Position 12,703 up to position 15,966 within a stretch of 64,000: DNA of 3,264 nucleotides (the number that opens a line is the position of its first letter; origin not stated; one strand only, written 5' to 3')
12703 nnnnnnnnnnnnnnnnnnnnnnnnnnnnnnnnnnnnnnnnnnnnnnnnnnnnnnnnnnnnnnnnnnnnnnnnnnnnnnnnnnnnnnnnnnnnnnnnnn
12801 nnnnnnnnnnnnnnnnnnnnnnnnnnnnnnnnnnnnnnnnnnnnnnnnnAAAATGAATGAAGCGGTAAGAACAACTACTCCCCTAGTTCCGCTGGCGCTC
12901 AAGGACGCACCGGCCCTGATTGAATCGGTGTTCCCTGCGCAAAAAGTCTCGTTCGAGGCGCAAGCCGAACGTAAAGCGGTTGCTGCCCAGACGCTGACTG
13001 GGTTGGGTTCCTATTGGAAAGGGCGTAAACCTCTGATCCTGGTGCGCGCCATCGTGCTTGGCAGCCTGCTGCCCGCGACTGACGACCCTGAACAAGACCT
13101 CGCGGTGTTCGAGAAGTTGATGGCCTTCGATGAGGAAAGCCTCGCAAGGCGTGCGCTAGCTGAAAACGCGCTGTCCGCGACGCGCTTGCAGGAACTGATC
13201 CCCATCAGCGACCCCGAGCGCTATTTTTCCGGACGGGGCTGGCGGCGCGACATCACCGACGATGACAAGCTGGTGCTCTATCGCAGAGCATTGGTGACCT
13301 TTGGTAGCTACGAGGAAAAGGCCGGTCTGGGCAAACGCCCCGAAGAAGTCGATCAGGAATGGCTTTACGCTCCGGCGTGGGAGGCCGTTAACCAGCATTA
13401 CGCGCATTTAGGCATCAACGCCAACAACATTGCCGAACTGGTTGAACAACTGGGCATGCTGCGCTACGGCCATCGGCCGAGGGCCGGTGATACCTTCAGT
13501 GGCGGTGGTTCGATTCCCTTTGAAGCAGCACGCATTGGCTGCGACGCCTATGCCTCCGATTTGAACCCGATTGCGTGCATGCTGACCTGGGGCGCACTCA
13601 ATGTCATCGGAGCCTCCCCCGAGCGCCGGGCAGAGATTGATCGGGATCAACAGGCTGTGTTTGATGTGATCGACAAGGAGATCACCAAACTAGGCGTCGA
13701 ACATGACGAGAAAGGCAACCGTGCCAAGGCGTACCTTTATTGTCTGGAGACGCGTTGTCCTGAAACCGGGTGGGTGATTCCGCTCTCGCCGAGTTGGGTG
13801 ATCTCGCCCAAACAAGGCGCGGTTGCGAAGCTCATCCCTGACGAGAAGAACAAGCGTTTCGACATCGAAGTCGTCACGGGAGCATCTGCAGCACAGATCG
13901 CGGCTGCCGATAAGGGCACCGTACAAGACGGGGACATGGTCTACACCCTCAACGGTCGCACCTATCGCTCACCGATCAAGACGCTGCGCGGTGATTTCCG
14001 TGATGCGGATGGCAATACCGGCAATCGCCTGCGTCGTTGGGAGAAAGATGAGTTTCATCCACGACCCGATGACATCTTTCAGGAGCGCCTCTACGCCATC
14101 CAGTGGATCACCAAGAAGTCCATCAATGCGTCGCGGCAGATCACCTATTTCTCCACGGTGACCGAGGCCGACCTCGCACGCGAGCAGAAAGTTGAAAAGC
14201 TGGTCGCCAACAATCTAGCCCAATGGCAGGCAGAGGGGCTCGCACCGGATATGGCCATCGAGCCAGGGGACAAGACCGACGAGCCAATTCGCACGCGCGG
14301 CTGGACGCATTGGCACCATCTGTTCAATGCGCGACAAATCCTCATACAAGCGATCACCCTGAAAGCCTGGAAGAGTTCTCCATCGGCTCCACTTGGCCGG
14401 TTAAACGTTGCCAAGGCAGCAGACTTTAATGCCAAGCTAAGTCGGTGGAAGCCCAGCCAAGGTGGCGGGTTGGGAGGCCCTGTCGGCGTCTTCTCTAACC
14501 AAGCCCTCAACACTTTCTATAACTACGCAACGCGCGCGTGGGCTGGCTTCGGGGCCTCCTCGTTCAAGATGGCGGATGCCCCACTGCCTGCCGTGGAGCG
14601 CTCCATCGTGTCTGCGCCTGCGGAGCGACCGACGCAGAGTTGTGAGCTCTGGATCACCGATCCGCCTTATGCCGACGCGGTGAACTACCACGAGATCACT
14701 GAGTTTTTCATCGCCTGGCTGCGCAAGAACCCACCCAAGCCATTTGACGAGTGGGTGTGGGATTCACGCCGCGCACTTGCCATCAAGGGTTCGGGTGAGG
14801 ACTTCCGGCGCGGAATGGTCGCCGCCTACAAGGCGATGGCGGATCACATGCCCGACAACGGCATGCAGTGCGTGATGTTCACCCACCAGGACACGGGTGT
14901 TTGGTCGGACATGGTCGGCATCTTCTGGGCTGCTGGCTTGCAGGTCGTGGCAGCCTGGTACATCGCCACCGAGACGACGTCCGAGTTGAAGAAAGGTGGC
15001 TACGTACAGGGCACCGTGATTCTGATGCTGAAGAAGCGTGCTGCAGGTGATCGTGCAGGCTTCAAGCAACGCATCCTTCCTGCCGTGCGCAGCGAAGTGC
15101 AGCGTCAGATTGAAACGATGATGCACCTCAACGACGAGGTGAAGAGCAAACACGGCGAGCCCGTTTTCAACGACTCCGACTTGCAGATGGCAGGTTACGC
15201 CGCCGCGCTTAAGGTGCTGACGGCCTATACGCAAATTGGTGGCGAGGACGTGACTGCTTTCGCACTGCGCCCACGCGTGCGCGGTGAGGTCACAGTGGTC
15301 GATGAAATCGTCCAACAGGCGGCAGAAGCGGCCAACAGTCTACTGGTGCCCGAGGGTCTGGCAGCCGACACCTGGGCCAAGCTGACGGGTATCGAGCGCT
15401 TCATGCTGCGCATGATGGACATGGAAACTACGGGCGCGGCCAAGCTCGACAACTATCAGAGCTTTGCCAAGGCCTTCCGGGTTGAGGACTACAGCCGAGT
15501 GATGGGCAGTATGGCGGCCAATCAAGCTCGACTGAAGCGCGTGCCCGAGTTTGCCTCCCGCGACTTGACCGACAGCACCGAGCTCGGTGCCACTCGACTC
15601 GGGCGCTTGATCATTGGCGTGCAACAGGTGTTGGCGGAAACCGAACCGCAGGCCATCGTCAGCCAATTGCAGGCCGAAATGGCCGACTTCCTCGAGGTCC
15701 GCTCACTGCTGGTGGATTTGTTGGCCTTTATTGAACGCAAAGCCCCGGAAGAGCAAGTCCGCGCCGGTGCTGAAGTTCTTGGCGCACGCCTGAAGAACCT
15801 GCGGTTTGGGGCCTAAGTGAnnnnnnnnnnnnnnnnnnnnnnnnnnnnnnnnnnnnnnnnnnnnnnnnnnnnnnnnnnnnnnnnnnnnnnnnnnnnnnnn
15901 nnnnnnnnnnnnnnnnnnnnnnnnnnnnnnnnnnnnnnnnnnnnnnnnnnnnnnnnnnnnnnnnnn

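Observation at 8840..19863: Six-gene RHH / DUF499 (BrxC-like) / small protein / DUF1156 methyltransferase / PLD-SNF2 / HEPN-like operon: methylation-associated defence system outside the BREX and DISARM definitions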

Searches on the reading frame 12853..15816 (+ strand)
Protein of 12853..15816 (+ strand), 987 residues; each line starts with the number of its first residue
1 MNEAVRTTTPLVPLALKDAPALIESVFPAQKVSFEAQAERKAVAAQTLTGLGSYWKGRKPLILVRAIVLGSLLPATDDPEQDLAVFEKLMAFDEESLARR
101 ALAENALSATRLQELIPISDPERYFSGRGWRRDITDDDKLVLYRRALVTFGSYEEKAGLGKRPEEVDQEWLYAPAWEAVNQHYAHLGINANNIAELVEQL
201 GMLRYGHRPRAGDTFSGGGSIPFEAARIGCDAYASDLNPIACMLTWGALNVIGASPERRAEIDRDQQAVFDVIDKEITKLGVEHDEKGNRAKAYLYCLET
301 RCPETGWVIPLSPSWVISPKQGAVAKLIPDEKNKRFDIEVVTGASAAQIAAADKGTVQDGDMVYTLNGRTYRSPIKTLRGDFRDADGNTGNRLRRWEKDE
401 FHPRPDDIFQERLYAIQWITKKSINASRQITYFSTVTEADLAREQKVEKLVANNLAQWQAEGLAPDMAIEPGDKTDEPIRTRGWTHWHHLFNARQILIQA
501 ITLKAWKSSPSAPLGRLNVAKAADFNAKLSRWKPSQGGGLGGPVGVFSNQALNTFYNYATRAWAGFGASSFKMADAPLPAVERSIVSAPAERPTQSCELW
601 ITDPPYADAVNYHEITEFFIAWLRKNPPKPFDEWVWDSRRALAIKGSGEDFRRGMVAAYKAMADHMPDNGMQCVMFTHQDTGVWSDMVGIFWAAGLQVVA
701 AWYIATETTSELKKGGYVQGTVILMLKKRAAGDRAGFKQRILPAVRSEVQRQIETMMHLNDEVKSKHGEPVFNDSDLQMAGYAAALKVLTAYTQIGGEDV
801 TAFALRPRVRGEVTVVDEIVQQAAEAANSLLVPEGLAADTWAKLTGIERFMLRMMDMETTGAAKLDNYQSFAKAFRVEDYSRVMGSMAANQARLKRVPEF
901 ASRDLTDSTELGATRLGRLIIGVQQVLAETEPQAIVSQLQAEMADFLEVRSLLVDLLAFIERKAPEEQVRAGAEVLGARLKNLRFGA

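Call 3: search_protein_families(library=pfam, proteins=[window:12853-15816:+], max_evalue=0.01)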
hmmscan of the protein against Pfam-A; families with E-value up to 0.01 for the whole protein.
window:12853-15816:+ (987 aa): 1 family
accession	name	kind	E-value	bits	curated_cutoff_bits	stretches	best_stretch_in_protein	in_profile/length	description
PF06634.17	DUF1156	-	2.9e-18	66.2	24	1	26-88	1-72/73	Protein of unknown function (DUF1156)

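Call 4: search_protein_families(library=padloc, proteins=[window:12853-15816:+], max_evalue=0.01)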
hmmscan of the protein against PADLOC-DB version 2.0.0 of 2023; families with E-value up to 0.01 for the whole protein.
window:12853-15816:+ (987 aa): 9 families
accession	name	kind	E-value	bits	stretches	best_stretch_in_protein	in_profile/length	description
PDLC02189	DUF1156_MTase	-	0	1427.2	1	11-984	3-943/944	-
PDLC03314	MTase_II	-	1.1e-263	875.7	2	152-963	112-913/944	Type II methyltransferase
PDLC00660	HmaB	-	4.2e-19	66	2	209-245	140-176/967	DNA-adenine methylase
PDLC00661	HmaB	-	5.4e-19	65.6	2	211-250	141-180/973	DNA-adenine methylase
PDLC03233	MTase_II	-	1.5e-14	51.5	1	187-325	106-244/731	Type II methyltransferase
PDLC03352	MTase_II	-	1.4e-13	47.7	2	598-625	567-594/1023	Type II methyltransferase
PDLC02541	PglX|PglXI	-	1.6e-07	27.9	1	447-700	340-591/919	PglXI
PDLC03367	MTase_II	-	0.00047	16.6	0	597-700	346-446/633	Type II methyltransferase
PDLC03325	MTase_II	-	0.0053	13.5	0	213-253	97-137/426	Type II methyltransferase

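Call 6: search_protein_families(library=ncbifam, proteins=[window:12853-15816:+], max_evalue=0.01)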
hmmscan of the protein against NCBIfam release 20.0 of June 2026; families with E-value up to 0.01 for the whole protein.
window:12853-15816:+ (987 aa): 1 family
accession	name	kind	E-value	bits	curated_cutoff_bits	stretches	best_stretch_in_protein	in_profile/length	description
NF042963.1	DUF1156_antiphage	equivalog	0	1378.9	1000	1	23-980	1-958/960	anti-phage-associated DUF1156 domain-containing protein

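Call 25: search_solved_structures(query=window:12853-15816:+, max_evalue=0.001)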
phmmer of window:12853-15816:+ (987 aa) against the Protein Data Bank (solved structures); distinct sequences matched with E-value up to 0.001: 0.
